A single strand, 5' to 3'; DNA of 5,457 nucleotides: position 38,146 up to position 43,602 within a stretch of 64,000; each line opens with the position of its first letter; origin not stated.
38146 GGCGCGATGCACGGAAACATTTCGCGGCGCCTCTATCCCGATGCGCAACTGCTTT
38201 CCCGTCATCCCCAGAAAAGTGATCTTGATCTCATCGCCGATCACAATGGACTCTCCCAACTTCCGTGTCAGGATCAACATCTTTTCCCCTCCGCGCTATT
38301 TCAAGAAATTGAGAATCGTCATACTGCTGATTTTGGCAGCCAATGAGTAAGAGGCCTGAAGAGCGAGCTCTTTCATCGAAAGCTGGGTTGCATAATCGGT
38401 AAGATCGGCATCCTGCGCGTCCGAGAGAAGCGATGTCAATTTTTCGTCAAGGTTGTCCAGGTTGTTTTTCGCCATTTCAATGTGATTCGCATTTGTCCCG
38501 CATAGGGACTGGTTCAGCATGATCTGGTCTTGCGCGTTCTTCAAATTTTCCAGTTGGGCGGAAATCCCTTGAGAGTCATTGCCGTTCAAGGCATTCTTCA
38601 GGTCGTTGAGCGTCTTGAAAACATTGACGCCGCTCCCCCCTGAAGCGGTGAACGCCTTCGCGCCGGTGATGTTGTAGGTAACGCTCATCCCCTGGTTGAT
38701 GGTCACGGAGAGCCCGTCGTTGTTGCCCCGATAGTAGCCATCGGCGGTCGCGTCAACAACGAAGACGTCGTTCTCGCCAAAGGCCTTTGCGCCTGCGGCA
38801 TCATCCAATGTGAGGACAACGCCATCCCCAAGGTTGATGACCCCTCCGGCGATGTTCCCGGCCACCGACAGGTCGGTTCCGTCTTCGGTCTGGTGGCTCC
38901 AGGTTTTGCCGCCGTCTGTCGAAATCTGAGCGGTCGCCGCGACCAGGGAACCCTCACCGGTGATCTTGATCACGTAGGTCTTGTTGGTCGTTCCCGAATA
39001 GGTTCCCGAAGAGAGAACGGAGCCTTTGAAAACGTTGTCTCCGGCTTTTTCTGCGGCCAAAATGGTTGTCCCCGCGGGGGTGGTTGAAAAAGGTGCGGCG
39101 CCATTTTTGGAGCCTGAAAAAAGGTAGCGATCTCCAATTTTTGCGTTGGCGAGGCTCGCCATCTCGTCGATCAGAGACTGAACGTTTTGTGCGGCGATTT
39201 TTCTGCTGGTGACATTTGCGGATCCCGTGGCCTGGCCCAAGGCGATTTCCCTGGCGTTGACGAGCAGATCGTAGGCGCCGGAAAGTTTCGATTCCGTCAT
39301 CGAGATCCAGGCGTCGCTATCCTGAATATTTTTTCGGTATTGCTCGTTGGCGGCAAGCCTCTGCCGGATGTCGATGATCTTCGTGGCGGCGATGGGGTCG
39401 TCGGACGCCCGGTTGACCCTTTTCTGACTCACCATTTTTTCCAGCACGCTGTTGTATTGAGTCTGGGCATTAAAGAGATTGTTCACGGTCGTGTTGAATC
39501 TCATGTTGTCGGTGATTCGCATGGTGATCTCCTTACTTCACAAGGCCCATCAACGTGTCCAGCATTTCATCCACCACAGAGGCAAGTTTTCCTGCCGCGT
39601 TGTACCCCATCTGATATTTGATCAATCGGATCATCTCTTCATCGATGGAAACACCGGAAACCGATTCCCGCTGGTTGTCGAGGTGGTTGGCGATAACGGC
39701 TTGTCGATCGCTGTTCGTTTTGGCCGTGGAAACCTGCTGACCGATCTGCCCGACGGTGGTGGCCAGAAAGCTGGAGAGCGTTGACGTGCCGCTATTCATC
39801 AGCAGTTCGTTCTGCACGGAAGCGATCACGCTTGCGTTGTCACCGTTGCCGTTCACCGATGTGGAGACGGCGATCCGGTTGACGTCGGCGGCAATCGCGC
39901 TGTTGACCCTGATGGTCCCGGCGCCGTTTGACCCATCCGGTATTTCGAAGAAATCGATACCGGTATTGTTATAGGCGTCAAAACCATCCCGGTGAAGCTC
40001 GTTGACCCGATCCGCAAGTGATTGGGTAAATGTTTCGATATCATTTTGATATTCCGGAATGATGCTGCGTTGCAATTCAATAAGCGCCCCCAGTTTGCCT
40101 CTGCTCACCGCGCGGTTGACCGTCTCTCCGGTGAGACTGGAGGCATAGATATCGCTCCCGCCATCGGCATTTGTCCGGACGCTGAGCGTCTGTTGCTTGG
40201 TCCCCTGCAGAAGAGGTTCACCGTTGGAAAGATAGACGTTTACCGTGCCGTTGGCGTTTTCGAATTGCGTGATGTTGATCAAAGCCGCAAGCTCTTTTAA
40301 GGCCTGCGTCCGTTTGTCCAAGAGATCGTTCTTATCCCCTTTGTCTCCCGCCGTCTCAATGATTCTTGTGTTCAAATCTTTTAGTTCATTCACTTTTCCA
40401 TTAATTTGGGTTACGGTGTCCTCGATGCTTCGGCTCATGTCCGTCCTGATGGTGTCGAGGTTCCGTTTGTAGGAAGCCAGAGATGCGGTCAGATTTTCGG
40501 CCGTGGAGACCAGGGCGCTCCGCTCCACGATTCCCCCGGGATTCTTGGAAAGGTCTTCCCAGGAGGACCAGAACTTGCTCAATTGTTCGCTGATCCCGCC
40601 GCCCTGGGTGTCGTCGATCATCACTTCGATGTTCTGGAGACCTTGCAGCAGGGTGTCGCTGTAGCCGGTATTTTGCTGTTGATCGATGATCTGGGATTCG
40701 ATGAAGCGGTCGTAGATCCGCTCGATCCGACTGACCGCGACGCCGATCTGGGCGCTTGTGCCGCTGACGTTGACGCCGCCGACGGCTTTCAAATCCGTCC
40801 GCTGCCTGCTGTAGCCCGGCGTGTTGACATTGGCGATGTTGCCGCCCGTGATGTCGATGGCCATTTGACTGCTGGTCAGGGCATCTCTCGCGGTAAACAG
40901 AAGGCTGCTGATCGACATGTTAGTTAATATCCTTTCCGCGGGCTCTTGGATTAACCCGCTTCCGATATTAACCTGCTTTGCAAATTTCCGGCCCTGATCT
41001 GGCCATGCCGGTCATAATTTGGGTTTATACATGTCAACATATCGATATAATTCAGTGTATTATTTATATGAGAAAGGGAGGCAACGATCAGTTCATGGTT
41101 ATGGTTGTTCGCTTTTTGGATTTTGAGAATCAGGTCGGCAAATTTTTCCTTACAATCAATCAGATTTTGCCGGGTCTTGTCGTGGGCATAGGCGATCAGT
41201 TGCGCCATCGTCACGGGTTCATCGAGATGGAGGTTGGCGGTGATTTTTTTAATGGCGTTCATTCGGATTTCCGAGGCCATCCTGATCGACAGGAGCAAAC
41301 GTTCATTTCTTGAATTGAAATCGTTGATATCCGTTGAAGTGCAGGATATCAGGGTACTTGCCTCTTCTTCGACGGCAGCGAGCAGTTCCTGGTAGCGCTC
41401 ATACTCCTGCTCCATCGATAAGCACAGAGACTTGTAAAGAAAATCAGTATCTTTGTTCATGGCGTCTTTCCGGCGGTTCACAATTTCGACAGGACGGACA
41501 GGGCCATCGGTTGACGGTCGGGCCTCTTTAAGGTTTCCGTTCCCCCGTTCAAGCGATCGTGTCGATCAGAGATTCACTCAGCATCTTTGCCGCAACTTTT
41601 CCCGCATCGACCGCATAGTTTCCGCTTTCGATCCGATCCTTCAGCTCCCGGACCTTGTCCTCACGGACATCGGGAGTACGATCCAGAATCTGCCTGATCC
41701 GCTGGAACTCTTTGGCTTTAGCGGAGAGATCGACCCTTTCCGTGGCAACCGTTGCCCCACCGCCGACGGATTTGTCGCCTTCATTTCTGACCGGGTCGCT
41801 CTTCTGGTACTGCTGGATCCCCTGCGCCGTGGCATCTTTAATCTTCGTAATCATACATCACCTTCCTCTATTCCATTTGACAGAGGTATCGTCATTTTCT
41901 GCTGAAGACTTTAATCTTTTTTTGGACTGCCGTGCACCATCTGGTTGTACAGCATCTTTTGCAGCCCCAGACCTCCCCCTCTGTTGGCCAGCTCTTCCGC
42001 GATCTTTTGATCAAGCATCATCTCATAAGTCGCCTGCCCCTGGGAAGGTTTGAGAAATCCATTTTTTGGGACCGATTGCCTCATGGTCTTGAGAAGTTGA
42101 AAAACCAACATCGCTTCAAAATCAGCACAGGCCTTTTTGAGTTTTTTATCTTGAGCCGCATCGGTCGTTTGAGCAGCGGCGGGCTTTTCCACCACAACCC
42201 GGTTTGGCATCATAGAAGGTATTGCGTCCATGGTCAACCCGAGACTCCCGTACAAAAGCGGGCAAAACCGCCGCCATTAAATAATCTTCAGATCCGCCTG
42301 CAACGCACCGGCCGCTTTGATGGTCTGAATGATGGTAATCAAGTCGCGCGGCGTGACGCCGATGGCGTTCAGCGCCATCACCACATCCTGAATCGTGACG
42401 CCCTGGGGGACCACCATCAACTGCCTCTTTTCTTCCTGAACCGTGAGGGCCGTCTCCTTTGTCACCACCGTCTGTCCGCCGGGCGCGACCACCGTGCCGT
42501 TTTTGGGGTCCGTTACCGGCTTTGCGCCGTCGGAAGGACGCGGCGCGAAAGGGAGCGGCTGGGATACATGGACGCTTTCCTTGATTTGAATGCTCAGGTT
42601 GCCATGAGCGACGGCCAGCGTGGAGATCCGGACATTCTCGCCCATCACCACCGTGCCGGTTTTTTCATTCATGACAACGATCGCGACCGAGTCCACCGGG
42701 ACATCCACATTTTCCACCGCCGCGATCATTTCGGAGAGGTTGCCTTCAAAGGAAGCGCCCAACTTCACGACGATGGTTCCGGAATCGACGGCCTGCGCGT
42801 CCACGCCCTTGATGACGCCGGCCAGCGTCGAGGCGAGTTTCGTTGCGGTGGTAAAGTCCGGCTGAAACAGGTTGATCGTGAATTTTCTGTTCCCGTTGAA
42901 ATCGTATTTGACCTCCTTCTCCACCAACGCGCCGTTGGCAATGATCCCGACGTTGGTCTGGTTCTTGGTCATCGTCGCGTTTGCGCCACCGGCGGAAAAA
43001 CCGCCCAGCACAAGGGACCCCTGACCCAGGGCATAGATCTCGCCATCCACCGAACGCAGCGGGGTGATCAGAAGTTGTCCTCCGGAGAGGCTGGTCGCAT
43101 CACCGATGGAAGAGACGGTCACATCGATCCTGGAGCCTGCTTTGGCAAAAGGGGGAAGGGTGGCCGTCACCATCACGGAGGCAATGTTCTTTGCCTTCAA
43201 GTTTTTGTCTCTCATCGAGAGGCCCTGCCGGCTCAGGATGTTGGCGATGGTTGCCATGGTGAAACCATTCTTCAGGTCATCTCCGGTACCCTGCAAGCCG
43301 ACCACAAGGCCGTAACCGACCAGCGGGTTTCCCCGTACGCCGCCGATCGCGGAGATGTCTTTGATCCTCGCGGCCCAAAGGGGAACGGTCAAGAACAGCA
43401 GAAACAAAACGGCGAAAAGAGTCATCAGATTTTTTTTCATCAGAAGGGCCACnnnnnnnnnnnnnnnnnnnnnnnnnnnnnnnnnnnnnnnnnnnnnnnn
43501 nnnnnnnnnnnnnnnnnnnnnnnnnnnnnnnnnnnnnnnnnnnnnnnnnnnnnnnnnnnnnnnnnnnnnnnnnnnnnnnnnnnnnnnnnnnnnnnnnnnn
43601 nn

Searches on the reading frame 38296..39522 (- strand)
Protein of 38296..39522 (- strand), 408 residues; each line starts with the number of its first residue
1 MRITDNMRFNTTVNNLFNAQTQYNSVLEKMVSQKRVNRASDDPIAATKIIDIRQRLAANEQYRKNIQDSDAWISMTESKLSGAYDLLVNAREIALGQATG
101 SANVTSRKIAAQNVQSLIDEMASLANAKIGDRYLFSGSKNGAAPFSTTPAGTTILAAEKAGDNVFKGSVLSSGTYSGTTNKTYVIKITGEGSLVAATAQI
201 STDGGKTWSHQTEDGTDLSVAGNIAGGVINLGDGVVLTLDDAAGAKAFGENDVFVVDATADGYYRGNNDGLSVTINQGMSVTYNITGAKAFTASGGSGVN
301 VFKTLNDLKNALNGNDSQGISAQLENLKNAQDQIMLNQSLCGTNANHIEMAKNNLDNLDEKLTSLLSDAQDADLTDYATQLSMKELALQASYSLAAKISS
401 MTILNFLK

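Call 6: search_protein_families(library=pfam, proteins=[window:38296-39522:-], max_evalue=0.0001)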
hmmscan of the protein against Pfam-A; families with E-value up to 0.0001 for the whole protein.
window:38296-39522:- (408 aa): 2 families
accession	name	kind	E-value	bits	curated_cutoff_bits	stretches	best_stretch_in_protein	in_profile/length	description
PF00669.25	Flagellin_N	-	7.7e-14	52.4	26.6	1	3-139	1-138/139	Bacterial flagellin N-terminal helical region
PF00700.27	Flagellin_C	-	1.4e-05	25.8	23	1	325-407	2-86/86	Bacterial flagellin C-terminal helical region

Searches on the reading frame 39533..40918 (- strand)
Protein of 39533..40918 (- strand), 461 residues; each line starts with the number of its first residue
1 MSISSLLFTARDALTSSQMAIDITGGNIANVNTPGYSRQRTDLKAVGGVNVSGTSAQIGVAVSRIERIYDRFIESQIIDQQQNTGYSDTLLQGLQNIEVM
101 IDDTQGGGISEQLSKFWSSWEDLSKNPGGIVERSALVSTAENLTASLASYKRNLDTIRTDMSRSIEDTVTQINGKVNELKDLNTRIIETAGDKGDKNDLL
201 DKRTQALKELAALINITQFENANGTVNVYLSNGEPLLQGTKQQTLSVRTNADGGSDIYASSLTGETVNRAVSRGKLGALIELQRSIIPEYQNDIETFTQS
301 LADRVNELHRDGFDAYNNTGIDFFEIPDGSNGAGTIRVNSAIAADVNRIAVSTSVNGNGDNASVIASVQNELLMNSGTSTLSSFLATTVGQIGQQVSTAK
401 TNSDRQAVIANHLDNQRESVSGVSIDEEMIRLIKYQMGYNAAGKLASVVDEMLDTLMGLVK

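Call 6: search_protein_families(library=pfam, proteins=[window:39533-40918:-], max_evalue=0.0001)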
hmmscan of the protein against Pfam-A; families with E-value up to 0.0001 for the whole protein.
window:39533-40918:- (461 aa): 3 families
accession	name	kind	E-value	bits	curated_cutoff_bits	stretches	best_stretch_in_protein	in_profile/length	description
PF22638.1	FlgK_D1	-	1.4e-58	198.7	28.6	1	94-324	1-233/233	Flagellar hook-associated protein FlgK helical domain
PF06429.18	Flg_bbr_C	-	4.3e-09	36.2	23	1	419-458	6-45/46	Flagellar basal body rod FlgEFG protein C-terminal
PF00460.25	Flg_bb_rod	-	6.1e-07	29.7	20.7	1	9-36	3-30/31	Flagella basal body rod protein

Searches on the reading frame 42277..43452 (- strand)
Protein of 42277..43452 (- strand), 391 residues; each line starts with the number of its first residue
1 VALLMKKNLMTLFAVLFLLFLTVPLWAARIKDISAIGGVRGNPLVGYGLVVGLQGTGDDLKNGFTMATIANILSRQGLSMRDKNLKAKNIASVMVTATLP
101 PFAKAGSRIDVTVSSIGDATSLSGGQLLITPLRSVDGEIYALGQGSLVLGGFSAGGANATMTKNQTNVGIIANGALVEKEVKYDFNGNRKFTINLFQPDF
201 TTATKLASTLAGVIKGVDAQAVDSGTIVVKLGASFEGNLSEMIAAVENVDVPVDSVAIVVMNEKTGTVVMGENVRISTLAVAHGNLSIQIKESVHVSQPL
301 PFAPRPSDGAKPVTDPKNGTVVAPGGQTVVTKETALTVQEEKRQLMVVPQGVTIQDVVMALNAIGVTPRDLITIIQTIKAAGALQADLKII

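Call 6: search_protein_families(library=pfam, proteins=[window:42277-43452:-], max_evalue=0.0001)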
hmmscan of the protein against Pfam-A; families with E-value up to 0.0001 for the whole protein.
window:42277-43452:- (391 aa): 1 family
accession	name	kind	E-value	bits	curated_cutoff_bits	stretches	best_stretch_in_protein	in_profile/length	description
PF02119.21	FlgI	-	2.1e-122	408.8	25.3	1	29-390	1-343/343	Flagellar P-ring protein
